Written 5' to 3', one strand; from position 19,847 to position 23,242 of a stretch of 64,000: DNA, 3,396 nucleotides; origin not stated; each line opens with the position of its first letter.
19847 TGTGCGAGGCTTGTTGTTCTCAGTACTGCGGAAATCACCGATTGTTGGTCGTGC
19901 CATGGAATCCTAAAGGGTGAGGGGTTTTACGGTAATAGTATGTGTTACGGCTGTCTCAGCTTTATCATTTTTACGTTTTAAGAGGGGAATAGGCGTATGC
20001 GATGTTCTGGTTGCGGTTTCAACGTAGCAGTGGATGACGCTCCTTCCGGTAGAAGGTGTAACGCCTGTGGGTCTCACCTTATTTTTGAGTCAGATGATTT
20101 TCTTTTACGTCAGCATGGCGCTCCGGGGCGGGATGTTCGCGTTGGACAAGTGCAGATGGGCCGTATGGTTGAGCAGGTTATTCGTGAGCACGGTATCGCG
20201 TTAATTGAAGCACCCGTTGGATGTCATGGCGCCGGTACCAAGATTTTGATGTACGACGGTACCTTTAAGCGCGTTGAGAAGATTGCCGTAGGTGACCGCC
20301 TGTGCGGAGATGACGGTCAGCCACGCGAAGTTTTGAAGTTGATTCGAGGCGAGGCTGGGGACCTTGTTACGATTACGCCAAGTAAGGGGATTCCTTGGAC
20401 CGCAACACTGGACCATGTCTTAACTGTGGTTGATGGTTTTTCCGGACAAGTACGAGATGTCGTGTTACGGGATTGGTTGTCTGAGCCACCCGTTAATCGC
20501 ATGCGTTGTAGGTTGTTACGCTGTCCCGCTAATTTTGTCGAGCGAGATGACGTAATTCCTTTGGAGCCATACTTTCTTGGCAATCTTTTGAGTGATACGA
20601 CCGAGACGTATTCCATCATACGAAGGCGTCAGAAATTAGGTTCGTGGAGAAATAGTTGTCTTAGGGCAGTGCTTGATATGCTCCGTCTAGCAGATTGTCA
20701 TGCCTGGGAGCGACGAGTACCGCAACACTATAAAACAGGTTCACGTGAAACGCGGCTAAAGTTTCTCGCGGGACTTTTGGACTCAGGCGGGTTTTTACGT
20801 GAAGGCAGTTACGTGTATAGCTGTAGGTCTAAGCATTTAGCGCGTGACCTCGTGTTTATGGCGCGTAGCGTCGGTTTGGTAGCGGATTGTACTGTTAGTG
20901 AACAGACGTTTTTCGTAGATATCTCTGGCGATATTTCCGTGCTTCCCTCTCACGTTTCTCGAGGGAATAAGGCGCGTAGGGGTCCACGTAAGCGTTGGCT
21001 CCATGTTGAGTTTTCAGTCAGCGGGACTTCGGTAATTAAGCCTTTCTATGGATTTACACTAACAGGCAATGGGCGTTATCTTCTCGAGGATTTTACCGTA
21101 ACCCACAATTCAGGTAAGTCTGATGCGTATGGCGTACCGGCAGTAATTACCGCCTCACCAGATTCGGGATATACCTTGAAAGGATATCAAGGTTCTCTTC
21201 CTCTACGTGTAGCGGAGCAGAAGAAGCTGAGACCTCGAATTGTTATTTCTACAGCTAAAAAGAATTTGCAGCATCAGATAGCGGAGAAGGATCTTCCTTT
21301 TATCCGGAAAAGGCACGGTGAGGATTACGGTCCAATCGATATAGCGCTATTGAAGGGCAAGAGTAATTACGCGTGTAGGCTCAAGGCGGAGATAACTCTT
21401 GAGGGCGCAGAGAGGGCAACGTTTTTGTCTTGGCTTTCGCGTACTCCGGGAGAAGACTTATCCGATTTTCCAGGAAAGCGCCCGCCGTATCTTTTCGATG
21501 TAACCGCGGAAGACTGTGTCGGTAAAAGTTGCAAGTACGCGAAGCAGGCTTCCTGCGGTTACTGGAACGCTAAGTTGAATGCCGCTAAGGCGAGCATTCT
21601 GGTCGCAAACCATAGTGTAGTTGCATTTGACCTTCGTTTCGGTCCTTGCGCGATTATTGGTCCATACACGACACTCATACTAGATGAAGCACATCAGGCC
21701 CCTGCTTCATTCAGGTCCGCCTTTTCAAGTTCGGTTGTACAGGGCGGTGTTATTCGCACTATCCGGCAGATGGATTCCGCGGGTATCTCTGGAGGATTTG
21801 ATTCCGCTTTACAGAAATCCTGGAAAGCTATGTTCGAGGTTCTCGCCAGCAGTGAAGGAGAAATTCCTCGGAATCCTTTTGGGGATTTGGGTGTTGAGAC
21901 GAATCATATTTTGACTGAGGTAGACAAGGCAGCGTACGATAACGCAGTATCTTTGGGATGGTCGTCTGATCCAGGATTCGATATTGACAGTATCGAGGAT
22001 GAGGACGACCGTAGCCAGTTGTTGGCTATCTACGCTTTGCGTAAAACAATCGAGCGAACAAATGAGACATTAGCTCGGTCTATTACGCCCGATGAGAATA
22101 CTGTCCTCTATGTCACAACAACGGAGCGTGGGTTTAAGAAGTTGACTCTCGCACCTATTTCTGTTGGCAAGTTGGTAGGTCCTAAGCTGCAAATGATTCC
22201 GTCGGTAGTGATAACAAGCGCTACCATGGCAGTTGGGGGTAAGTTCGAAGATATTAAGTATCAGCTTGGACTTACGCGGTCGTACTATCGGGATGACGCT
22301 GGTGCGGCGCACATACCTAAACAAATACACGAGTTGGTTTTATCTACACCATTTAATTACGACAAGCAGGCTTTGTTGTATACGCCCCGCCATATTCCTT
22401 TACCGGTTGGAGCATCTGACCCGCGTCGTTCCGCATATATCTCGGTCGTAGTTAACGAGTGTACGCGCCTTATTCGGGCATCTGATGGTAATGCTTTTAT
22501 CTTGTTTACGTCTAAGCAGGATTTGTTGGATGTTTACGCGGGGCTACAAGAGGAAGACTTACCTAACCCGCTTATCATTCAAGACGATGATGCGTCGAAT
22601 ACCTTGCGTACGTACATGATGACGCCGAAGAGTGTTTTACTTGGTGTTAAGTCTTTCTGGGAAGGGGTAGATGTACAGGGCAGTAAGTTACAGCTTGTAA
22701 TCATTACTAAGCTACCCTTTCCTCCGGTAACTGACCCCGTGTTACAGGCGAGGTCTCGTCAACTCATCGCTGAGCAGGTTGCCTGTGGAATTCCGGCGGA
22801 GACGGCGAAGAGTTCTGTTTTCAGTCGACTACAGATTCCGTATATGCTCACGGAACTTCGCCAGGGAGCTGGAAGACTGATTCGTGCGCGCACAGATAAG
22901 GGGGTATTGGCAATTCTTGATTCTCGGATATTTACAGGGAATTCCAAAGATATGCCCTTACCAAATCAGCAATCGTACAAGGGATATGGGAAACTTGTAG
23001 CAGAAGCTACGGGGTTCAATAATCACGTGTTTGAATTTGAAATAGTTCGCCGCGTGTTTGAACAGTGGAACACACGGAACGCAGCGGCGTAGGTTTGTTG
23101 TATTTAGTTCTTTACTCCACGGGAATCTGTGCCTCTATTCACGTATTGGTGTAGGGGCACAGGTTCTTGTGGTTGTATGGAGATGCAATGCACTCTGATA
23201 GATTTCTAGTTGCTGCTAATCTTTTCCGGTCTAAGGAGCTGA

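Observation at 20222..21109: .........-type intein splitting the Walker-A P-loop of a DinG/XPD-family helicase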

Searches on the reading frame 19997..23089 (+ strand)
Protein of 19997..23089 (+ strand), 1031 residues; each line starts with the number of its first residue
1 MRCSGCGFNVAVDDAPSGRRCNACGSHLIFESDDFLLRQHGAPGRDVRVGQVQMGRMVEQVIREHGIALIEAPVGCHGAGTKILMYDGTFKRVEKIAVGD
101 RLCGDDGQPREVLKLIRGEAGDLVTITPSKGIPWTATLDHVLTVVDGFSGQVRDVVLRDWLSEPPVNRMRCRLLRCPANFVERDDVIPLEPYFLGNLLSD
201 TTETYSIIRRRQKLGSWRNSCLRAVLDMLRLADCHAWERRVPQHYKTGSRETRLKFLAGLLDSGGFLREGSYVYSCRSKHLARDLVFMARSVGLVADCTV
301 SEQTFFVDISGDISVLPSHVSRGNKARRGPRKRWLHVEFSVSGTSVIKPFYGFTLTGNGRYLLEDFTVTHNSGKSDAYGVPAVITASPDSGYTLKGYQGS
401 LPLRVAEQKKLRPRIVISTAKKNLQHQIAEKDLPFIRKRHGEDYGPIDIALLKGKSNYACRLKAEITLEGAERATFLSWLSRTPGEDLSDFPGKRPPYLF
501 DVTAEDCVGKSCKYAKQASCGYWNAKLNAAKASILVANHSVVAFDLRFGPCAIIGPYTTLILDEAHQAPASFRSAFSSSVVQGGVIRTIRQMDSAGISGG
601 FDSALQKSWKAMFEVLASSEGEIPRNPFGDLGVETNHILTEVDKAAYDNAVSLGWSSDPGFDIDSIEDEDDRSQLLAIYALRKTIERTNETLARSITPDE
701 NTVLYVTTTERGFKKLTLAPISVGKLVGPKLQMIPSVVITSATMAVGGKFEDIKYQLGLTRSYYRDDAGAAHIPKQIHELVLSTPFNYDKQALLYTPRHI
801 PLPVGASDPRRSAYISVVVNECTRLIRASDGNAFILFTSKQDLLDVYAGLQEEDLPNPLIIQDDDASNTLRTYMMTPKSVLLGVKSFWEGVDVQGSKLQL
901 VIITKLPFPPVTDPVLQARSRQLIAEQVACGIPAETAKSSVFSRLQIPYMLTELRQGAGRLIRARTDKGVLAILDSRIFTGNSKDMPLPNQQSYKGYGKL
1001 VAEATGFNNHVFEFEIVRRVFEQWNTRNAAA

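Call 4: search_protein_families(library=pfam, proteins=[window:19997-23089:+], max_evalue=1)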
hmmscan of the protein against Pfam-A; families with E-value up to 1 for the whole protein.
window:19997-23089:+ (1031 aa): 7 families
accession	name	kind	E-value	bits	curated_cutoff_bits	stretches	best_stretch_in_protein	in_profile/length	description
PF13307.12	Helicase_C_2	-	2.7e-32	112.6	25.3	1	824-982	3-158/170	Helicase C-terminal domain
PF05203.21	Hom_end_hint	-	2.5e-12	47.7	32.1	1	76-119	1-44/228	Hom_end-associated Hint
PF05204.19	Hom_end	-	3.5e-05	24.3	21.1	1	241-303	2-67/110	Homing endonuclease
PF18998.6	Flg_new_2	-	0.0029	18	23.6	1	367-400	12-43/73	Divergent InlB B-repeat domain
PF14528.11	LAGLIDADG_3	-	0.014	16.1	22.5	1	252-301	2-55/82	LAGLIDADG-like domain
PF02880.22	PGM_PMM_III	-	0.2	12.2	20.7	1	37-75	14-52/115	Phosphoglucomutase/phosphomannomutase, alpha/beta/alpha domain III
PF13403.11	Hint_2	-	0.21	12.4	28.4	1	76-116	2-41/147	Hint domain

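Call 5: search_protein_families(library=ncbifam, proteins=[window:19997-23089:+], max_evalue=1)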
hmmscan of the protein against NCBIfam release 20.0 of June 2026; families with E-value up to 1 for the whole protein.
window:19997-23089:+ (1031 aa): 10 families
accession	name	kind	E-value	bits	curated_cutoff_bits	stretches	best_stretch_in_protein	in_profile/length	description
NF053712.1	repair_DEAH_YoaA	equivalog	4e-91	306.6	680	1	414-980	64-602/630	DNA repair helicase YoaA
NF005981.0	PRK08074.1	equivalog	5.5e-66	223.2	789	3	679-981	617-898/931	ATP-dependent DNA helicase DinG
NF008729.0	PRK11747.1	equivalog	1.2e-58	199.2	598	3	716-980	443-683/703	ATP-dependent DNA helicase DinG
TIGR01407.1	dinG_rel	hypoth_equivalog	3.7e-46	157.8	547.7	2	732-995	632-874/889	putative DnaQ family exonuclease/DinG family helicase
NF005569.0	PRK07246.1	equivalog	4.6e-18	64.9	794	1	812-980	630-786/820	bifunctional DnaQ family exonuclease/ATP-dependent helicase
TIGR03117.2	cas_csf4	equivalog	1.7e-08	33.1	400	1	811-983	614-784/800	type IV CRISPR-associated DEAD/DEAH-box helicase Csf4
TIGR00604.1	rad3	subfamily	2.3e-05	23.2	246.95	1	888-983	596-681/706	DNA repair helicase (rad3)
NF045703.1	rSAM_Tes_intein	exception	0.018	12.8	1700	1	233-297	443-511/1040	tetraether lipid synthase Tes, intein-containing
NF038136.1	rSAM_Rv_intein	exception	0.063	12.1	700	1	74-107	74-107/574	intein-containing Rv2578c family radical SAM protein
NF005852.0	PRK07773.1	equivalog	0.25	9.5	780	1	226-295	481-547/886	replicative DNA helicase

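Call 11: search_dna_similar(query=window:19997-23089:+, collection=phages, mode=protein, max_rows=30)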
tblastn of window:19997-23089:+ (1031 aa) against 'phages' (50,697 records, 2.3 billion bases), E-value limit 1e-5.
Records with a match: 299; places in all: 300; records where one place covers at least 80% of the query: 0.
Best place of each record, by identity: <60% 299.
By first word of the organism name: Salmonella 179; Klebsiella 24; Enterococcus 16; Streptomyces 14; Vibrio 9; Ruegeria 8; Bacteriophage 7; Escherichia 7; Listeria 6; Arthrobacter 4; and 18 more.
By host as written in the record: Salmonella enterica 42; Salmonella enterica subsp. enterica serovar Enteritidis 29; Salmonella enterica subsp. enterica serovar Typhimurium 27; - 22; Klebsiella pneumoniae 15; Salmonella sp. 15; Salmonella enterica subsp. enterica serovar Enteritidis PT1 8; Ruegeria pomeroyi DSS-3 8; and 83 more.
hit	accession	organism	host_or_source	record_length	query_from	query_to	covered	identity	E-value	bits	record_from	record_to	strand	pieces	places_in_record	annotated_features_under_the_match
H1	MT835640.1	Bacteriophage sp.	human fecal samples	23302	412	980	55%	28.6%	1e-44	182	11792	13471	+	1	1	record has no annotation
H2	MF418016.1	Bacillus phage vB_BceM-HSE3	Bacillus cereus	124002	373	980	43%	33.2%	2e-27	209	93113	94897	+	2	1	ATP-dependent helicase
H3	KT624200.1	Bacillus phage SP-15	Bacillus subtilis W-23-S(r); Bacillus ...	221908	372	982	43%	30.9%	2e-26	203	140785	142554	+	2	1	ATP-dependent helicase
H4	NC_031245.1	Bacillus phage SP-15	Bacillus subtilis W-23-S(r); Bacillus ...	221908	372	982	43%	30.9%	2e-26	203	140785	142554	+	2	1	DNA helicase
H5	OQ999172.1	Listeria phage LIS04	Listeria innocua ATCC 51742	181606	414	982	39%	32.7%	5e-29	219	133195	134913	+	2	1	DNA helicase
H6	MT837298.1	Bacteriophage sp.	human fecal samples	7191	507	977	46%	25.5%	4e-23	112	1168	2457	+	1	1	record has no annotation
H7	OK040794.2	Arthrobacter phage Atuin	Arthrobacter globiformis NRRL B-2979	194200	369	977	39%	29.4%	1e-10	131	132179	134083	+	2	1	187: DNA helicase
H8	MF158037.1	Salmonella phage St162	Salmonella enterica sv. typhimurium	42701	56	432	37%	30.6%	2e-33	146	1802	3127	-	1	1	putative intein-containing helicase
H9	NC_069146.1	Salmonella phage St162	Salmonella enterica sv. typhimurium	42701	56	432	37%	30.6%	2e-33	146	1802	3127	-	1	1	putative intein-containing helicase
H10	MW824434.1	Vibrio phage PS65A.1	Vibrio crassostreae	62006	76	437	35%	31.7%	8e-34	147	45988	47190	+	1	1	hypothetical protein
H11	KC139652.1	Salmonella phage FSL SP-038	Salmonella enterica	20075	56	432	37%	30.0%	3e-32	142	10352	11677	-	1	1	helicase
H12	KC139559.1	Salmonella phage FSL SP-049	Salmonella enterica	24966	56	432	37%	30.0%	3e-32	142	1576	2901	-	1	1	helicase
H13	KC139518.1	Salmonella phage FSL SP-031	Salmonella enterica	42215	56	432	37%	30.0%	3e-32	142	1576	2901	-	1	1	helicase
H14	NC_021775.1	Salmonella phage FSL SP-031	Salmonella enterica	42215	56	432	37%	30.0%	3e-32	142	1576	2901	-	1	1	DNA helicase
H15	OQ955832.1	Escherichia phage vB_EcoS_PJ16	Multidrug resistant Escherichia coli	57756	73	432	35%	31.4%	1e-35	154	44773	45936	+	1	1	PJ16_077: type 1 site specific restriction modification protein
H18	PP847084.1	Klebsiella phage KpTDp1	Klebsiella pneumoniae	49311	76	428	34%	30.9%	2e-34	149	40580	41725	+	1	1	putative helicase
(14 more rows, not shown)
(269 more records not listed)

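Call 22: get_annotated_region(hit=H8, flank=1500)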
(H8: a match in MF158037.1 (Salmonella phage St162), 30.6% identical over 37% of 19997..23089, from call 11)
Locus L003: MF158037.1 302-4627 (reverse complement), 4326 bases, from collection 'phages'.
description: Salmonella phage St162, complete genome.
organism: Salmonella phage St162 (NCBI taxid 2024312)
taxonomy: Viruses; Duplodnaviria; Heunggongvirae; Uroviricota; Caudoviricetes; Guernseyvirinae; Kagunavirus
host: Salmonella enterica sv. typhimurium; source: water, Grand River; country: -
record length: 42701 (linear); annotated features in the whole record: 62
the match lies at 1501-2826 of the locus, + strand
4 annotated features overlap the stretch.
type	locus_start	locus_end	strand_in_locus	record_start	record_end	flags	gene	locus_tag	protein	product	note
CDS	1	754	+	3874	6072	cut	-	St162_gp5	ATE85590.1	DNA polymerase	-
CDS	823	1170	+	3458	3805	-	-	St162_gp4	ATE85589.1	putative endonuclease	similar to phage FSL SP-031 gpSP031_00015; hypothetical protein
CDS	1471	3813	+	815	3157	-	-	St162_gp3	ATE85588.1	putative intein-containing helicase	IPR004042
CDS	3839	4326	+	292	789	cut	-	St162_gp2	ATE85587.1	HNH homing endonuclease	pfam13392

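Call 23: get_annotated_region(hit=H18, flank=1500)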
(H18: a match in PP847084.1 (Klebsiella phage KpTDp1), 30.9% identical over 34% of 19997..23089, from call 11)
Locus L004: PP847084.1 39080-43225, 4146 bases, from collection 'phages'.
description: Klebsiella phage KpTDp1, complete genome.
organism: Klebsiella phage KpTDp1 (NCBI taxid 3161143)
taxonomy: Viruses; Duplodnaviria; Heunggongvirae; Uroviricota; Caudoviricetes; Jedunavirus
host: Klebsiella pneumoniae; source: -; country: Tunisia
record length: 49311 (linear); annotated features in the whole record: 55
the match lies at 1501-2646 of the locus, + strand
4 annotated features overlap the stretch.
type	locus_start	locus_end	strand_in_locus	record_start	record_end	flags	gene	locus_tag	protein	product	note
CDS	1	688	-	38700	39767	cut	-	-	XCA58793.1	hypothetical protein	-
CDS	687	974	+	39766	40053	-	-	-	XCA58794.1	hypothetical protein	FDI70_gp60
CDS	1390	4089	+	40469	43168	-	-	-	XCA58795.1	putative helicase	-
CDS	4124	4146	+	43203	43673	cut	-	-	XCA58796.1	hypothetical protein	-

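Call 71: search_protein_representatives(protein=window:19997-23089:+)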
Query: 1031 residues. Proteins with E-value up to 0.001 (for the whole library): 17921; up to 1e-10: 12219; up to 1e-30: 3670. The best 150 are listed.
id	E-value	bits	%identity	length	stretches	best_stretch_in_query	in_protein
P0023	5.5e-270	915.1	58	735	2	372-1027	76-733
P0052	2.0e-268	909.9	48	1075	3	414-1027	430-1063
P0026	1.1e-217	742.0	51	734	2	372-1025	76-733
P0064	1.0e-181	622.9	50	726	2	413-1021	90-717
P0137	1.9e-148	512.7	45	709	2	413-1014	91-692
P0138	9.7e-121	421.0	39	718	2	413-1024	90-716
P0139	3.0e-119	416.1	45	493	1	542-1019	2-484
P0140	4.1e-119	415.7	40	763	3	664-1020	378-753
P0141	5.7e-119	415.2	36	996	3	413-978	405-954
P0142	7.0e-109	381.8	38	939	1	42-983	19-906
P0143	8.3e-108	378.2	35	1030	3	414-981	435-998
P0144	2.1e-105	370.3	38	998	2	234-980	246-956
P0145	1.0e-100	354.7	37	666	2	412-1023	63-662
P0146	1.7e-100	354.0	45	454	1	584-1021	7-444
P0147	3.4e-98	346.4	36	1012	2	201-980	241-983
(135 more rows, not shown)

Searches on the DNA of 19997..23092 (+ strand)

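Call 8: search_dna_similar(query=window:19997-23092:+, collection=phages, mode=near, max_rows=20)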
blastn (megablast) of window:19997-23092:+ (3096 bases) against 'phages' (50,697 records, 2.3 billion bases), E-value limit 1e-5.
No match.
